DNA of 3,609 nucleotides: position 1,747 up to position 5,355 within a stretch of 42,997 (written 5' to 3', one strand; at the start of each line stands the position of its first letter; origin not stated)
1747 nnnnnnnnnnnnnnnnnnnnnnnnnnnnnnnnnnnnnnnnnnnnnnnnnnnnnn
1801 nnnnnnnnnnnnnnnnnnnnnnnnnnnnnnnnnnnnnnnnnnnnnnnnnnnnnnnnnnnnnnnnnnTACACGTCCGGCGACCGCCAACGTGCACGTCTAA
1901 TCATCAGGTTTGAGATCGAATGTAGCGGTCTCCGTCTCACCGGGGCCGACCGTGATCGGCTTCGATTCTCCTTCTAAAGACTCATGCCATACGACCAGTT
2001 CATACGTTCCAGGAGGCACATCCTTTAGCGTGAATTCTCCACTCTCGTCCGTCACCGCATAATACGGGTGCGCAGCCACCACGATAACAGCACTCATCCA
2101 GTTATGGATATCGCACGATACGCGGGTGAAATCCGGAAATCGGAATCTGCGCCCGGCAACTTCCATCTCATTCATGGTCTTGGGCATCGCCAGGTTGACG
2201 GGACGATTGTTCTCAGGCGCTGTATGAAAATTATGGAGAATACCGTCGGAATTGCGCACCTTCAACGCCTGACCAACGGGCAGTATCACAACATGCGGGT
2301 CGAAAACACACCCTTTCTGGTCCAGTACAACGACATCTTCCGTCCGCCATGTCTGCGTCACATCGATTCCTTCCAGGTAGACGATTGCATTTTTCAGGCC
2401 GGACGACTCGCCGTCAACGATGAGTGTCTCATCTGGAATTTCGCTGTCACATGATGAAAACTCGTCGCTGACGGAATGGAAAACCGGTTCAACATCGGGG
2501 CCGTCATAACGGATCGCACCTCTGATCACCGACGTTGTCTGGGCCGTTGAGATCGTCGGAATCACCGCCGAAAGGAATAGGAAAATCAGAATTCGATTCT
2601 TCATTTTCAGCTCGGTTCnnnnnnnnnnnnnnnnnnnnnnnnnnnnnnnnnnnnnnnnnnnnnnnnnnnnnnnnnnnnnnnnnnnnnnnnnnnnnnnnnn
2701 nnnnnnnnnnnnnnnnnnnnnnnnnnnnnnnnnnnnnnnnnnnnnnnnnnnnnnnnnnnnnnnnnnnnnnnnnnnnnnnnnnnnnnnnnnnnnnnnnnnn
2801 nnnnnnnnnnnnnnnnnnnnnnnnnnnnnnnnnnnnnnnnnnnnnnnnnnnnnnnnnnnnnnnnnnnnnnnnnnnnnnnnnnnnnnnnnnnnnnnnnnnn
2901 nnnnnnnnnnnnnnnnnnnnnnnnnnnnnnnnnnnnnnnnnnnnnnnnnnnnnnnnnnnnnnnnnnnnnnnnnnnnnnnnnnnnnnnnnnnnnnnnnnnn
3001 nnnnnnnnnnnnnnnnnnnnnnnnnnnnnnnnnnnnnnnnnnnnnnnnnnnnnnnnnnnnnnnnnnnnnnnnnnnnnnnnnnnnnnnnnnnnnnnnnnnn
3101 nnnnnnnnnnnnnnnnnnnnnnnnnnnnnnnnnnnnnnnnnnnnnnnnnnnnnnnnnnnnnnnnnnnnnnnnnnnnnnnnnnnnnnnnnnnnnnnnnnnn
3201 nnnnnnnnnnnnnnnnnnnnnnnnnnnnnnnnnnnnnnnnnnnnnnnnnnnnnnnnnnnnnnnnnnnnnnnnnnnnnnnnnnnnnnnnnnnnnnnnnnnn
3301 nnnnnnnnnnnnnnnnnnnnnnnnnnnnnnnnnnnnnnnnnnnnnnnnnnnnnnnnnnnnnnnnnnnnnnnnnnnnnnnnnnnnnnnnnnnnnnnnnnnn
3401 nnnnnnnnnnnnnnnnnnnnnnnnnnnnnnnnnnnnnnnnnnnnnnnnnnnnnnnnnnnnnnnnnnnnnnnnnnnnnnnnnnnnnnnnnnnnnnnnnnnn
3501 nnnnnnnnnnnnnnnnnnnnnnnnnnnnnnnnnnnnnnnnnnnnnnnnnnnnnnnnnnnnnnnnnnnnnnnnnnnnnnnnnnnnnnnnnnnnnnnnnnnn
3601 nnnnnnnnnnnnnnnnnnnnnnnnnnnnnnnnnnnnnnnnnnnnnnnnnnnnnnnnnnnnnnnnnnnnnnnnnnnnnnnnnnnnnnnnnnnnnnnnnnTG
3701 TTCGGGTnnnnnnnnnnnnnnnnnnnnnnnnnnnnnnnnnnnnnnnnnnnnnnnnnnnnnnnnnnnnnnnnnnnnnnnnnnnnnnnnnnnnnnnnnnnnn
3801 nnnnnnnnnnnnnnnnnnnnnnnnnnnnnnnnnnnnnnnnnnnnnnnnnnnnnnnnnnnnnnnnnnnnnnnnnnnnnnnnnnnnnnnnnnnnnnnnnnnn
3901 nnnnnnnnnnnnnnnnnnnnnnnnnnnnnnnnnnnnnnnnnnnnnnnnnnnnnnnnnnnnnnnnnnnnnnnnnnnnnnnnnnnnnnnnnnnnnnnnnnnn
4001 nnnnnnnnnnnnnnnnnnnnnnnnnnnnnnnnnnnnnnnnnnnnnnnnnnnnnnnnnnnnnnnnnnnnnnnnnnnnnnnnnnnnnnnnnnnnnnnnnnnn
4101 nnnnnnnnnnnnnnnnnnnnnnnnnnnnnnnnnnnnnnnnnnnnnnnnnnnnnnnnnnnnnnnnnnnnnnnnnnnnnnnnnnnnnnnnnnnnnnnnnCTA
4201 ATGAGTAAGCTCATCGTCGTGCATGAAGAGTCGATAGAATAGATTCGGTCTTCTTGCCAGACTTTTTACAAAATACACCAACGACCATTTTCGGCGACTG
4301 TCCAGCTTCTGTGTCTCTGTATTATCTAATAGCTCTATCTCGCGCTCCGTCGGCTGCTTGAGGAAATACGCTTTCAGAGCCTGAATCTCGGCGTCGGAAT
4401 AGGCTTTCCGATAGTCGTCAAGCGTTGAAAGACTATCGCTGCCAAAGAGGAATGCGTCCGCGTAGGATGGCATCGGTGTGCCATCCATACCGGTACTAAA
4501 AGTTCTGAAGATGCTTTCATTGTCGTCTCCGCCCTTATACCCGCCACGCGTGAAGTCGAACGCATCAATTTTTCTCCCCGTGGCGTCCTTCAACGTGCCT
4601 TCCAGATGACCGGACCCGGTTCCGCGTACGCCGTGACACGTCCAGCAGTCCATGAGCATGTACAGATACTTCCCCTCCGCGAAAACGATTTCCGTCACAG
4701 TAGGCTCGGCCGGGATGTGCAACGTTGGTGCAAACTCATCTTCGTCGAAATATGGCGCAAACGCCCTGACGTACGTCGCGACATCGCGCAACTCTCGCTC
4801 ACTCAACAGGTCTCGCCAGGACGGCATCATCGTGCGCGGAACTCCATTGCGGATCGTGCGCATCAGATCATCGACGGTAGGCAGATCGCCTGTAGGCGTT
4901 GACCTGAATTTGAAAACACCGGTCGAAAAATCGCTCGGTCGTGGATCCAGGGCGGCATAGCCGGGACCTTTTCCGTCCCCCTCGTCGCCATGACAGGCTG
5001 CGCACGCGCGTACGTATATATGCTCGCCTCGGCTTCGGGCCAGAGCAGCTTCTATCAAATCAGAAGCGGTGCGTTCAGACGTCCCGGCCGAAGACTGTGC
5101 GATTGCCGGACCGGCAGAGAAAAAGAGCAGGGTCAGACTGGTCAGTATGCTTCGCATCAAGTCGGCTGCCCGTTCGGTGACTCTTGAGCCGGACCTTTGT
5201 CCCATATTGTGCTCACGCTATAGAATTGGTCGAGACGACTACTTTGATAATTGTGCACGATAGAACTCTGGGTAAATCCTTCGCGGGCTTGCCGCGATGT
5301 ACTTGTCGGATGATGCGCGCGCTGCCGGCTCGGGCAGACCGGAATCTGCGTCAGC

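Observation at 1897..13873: Divergent cytochrome operons assemble a rus-operon-like outer-membrane-to-oxidase conduit around a cytochrome bd-like oxidase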

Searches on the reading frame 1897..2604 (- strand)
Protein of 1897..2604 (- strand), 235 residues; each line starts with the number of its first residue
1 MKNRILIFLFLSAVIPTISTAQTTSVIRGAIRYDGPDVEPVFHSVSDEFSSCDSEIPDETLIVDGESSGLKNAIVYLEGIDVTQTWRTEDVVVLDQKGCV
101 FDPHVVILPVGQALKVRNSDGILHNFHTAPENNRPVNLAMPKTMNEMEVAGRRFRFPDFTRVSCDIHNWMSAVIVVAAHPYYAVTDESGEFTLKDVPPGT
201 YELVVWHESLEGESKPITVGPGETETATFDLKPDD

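Call 4: search_protein_families(library=pfam, proteins=[window:1897-2604:-], max_evalue=0.01)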
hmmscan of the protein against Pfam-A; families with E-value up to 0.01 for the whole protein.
window:1897-2604:- (235 aa): 4 families
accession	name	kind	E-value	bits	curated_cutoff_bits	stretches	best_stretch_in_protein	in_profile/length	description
PF13620.12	CarboxypepD_reg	-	5.5e-11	43.1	32.3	1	172-232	17-82/82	Carboxypeptidase regulatory-like domain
PF14686.12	fn3_3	-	2.4e-10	40.5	24.4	1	179-226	25-74/75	Polysaccharide lyase family 4, domain II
PF13715.12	CarbopepD_reg_2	-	6.4e-08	33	32.2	1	172-234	17-79/88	CarboxypepD_reg-like domain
PF09430.16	EMC7_beta-sandw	-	0.00095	19.8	26.6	1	177-211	17-51/122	ER membrane protein complex subunit 7, beta-sandwich domain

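Call 5: search_protein_families(library=ncbifam, proteins=[window:1897-2604:-], max_evalue=0.01)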
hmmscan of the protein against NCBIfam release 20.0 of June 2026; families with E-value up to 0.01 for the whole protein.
window:1897-2604:- (235 aa): 1 family
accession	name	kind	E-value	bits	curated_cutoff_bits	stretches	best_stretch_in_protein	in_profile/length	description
NF052345.1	S_layer_anammox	exception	0.0047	14.3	1400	1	172-233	1331-1393/1596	Kustd1514 family S-layer glycoprotein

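Call 14: search_solved_structures(query=window:1897-2604:-, max_evalue=10, show_alignments=3)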
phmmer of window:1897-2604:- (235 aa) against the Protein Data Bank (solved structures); distinct sequences matched with E-value up to 10: 9.
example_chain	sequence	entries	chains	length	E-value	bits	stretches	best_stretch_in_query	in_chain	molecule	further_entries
2xhn_A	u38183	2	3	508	0.023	17.5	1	178-227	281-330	RHAMNOGALACTURONASE B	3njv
1nkg_A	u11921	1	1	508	0.029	17.1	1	178-227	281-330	Rhamnogalacturonase B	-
3njx_A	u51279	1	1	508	0.03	17.1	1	178-227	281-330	Rhamnogalacturonase B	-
9c7v_B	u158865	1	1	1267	0.098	15.4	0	181-226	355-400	BOS complex subunit NOMO2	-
5fc9_A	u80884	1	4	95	0.11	15.2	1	101-176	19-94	Blue (Type 1) copper domain protein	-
8sqx_A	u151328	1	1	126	0.24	14.1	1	169-233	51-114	Putative surface anchored protein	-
4u3s_B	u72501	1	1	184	0.59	12.9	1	157-205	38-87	Cellulosomal scaffoldin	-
4wi0_B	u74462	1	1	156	0.62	12.8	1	174-205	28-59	Cellulosomal scaffoldin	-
6fsg_A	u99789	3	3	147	0.66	12.7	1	41-104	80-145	Flavodoxin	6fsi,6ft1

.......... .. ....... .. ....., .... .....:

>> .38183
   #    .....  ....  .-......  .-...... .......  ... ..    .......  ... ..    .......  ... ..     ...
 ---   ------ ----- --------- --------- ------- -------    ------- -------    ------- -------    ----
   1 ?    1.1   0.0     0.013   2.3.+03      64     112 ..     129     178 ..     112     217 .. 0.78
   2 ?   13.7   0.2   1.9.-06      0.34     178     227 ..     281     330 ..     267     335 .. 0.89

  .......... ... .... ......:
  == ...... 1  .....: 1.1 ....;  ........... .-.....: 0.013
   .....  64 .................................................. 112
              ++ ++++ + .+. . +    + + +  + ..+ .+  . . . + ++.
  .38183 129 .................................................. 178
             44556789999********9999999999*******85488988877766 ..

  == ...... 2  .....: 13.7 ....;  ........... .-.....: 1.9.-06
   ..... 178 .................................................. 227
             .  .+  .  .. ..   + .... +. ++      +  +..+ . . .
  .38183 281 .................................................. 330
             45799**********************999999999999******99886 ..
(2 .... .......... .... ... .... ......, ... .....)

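Call 37: search_solved_structures(query=A2, max_evalue=1, show_alignments=3)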
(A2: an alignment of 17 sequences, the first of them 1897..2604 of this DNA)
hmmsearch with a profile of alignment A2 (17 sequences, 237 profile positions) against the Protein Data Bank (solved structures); distinct sequences matched with E-value up to 1: 38.
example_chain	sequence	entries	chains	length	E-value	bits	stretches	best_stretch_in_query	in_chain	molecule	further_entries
9c7v_B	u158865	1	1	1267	2.2e-12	50.1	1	186-225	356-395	BOS complex subunit NOMO2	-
5fc9_A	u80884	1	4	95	1.1e-05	28.2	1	106-180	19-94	Blue (Type 1) copper domain protein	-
4wi0_B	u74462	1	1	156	1.7e-05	27.6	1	186-229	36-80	Cellulosomal scaffoldin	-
4u3s_B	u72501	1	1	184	2.2e-05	27.2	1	186-228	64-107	Cellulosomal scaffoldin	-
4p5r_A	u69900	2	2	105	2.6e-05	27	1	95-180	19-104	Amicyanin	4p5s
2gb2_A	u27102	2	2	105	2.7e-05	26.9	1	95-180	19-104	Amicyanin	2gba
1sf3_A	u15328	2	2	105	3.3e-05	26.7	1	95-180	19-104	Amicyanin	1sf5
1mda_A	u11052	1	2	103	6.9e-05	25.6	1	95-180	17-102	AMICYANIN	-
1aac_A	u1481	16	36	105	7.3e-05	25.5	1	95-180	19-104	AMICYANIN | PROTEIN (AMICYANIN)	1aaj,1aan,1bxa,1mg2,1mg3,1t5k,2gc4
1sfd_A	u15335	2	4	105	8.1e-05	25.4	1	95-180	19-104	Amicyanin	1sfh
3ply_A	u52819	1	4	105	0.00012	24.9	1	95-180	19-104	Amicyanin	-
10ps_A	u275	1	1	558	0.00039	23.1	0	187-209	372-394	Serine-aspartate repeat-containing protein D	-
2qdv_A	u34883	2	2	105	0.00079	22.1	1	95-180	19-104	Amicyanin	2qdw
9cck_A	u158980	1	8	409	0.00089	22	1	105-180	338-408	Copper-containing nitrite reductase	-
2ux6_A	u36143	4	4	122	0.0011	21.7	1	105-184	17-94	PSEUDOAZURIN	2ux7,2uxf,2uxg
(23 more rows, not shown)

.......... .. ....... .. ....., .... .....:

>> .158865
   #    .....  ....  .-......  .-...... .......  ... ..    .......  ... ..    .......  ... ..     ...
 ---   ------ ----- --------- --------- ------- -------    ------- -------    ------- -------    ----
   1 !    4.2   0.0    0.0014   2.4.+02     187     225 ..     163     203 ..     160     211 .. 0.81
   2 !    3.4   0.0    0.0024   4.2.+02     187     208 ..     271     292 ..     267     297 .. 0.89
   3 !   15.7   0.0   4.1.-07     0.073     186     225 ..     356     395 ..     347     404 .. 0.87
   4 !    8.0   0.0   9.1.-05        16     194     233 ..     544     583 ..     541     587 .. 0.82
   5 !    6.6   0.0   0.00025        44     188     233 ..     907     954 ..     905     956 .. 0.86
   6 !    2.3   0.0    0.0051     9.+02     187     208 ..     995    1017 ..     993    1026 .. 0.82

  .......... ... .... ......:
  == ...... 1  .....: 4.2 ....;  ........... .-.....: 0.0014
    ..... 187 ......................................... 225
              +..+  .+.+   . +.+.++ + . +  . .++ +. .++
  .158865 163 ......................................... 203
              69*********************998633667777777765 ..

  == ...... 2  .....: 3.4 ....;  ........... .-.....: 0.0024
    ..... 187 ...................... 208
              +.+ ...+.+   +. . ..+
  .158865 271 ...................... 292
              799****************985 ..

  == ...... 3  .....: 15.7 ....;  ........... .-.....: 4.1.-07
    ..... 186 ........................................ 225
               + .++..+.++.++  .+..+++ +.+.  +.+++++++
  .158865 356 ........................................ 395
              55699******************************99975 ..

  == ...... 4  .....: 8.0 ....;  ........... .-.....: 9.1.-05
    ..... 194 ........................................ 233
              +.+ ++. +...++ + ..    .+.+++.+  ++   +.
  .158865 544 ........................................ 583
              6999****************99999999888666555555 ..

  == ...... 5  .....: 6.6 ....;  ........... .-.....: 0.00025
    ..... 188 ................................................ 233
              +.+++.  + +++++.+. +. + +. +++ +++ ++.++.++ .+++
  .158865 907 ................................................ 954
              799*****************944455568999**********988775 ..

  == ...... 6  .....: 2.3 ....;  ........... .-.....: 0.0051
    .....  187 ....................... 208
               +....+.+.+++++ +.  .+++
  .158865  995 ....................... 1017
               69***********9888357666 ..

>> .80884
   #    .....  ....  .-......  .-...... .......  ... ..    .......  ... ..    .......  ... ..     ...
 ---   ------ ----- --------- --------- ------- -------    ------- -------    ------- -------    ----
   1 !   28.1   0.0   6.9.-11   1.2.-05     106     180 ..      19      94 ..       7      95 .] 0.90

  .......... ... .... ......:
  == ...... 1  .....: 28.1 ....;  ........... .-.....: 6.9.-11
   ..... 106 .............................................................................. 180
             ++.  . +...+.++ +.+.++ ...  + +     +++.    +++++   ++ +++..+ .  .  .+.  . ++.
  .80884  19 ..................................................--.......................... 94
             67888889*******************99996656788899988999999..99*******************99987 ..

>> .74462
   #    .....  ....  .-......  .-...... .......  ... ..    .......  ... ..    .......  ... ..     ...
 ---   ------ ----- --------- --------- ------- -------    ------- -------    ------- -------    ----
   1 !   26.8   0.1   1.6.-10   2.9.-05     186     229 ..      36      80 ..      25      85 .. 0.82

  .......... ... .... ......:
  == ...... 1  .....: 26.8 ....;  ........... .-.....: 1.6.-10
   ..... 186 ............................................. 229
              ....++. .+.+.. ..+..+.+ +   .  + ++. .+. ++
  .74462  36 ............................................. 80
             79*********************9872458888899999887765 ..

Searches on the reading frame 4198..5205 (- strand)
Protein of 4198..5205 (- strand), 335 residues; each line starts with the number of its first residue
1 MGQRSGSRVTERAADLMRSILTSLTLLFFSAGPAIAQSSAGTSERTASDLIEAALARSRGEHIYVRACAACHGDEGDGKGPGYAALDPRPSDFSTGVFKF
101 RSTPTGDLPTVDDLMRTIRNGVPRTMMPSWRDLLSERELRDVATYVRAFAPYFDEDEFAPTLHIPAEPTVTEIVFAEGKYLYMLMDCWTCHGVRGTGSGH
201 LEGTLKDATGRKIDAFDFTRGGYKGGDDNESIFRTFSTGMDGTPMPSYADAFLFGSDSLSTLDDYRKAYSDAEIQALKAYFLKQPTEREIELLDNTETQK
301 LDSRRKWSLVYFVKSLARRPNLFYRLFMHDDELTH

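Call 4: search_protein_families(library=pfam, proteins=[window:4198-5205:-], max_evalue=0.01)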
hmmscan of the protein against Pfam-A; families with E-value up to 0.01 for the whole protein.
window:4198-5205:- (335 aa): 2 families
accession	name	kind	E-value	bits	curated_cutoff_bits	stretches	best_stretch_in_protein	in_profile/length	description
PF00034.26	Cytochrom_C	-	7.6e-19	69.3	21.3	2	59-147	3-87/90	Cytochrome c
PF13442.11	Cytochrome_CBB3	-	1e-18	67.8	27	1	58-146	4-68/68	Cytochrome C oxidase, cbb3-type, subunit III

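Call 5: search_protein_families(library=ncbifam, proteins=[window:4198-5205:-], max_evalue=0.01)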
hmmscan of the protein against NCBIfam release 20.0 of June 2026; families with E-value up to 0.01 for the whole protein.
window:4198-5205:- (335 aa): 12 families
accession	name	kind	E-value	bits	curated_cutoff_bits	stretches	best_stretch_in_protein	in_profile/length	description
TIGR00782.1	ccoP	equivalog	3.5e-12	46.2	179.95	1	57-148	203-280/285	cytochrome-c oxidase, cbb3-type subunit III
NF011054.0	PRK14486.1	equivalog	4.7e-11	42.7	447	1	48-148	206-289/294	putative bifunctional cbb3-type cytochrome c oxidase subunit II/cytochrome c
NF033864.1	cytochrome579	equivalog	4e-10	39.7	280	1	64-100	58-94/179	cytochrome 579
NF050122.1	bc1_QcrC_actin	exception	1.4e-07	31.1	200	1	24-203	11-163/253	cytochrome bc1 complex diheme cytochrome c subunit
NF045930.1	Cytc6PetJCyano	equivalog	4.2e-07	29.9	135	0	111-147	69-103/110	cytochrome c6 PetJ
TIGR03872.1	cytochrome_MoxG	equivalog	2e-05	24.7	147.8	1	58-83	45-71/133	cytochrome c(L), periplasmic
NF045773.1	cytochro_C550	exception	2.4e-05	24.3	125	1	37-81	30-74/118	cytochrome c550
TIGR03874.1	4cys_cytochr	equivalog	7.8e-05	22.4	161.75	1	152-210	12-66/143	c-type cytochrome, methanol metabolism-related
TIGR02603.1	CxxCH_TIGR02603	domain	0.00016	21.7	68.15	0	58-82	4-30/134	putative heme-binding domain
NF045774.1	cytochro_C551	exception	0.00021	21.2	118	0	41-78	22-60/110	cytochrome c551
NF052248.1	SorU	equivalog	0.0032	17.7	100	0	109-146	37-72/72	SorU family sulfite dehydrogenase c-type cytochrome subunit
TIGR04494.1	c550_PedF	equivalog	0.0045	16.9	122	0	58-147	52-128/133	cytochrome c-550 PedF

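Call 74: search_solved_structures(query=window:4198-5157:-, max_evalue=0.01)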
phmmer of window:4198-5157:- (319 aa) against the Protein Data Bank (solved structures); distinct sequences matched with E-value up to 0.01: 12.
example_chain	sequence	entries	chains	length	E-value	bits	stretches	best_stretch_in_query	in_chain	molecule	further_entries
6h5l_B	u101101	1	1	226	2.5e-45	158.4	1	42-235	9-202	Conserved hypothetical cytochrome protein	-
3mk7_C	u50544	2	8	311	2.1e-05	27.2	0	42-132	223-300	Cytochrome c oxidase, cbb3-type, subunit P | Cbb3-type cytochrome c oxidase subunit CcoP1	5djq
7w2j_C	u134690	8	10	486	2.6e-05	26.9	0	40-107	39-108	Fructose dehydrogenase cytochrome subunit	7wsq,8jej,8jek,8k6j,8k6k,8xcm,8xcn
8snh_G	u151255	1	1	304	6.9e-05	25.5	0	16-132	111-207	Cbb3-type cytochrome c oxidase subunit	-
9g83_v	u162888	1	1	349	0.00031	23.4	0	36-132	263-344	Cbb3-type cytochrome c oxidase subunit CcoP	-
8gy2_B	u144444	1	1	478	0.00035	23.2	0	12-131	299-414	Alcohol dehydrogenase (quinone), cytochrome c subunit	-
8smr_G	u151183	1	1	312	0.00088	21.9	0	42-84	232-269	Cbb3-type cytochrome c oxidase subunit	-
9x0q_B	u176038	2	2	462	0.0023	20.5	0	12-131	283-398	Alcohol dehydrogenase (quinone), cytochrome c subunit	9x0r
9vr0_A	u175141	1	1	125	0.0027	20.3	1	40-132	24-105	Cytochrome c552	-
2d0w_A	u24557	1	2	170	0.0029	20.2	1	33-67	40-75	cytochrome cL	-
7o9u_A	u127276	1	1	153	0.0049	19.4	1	40-132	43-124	Cytochrome c552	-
6lod_E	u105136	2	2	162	0.0089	18.6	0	42-79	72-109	Cytochrome c domain-containing protein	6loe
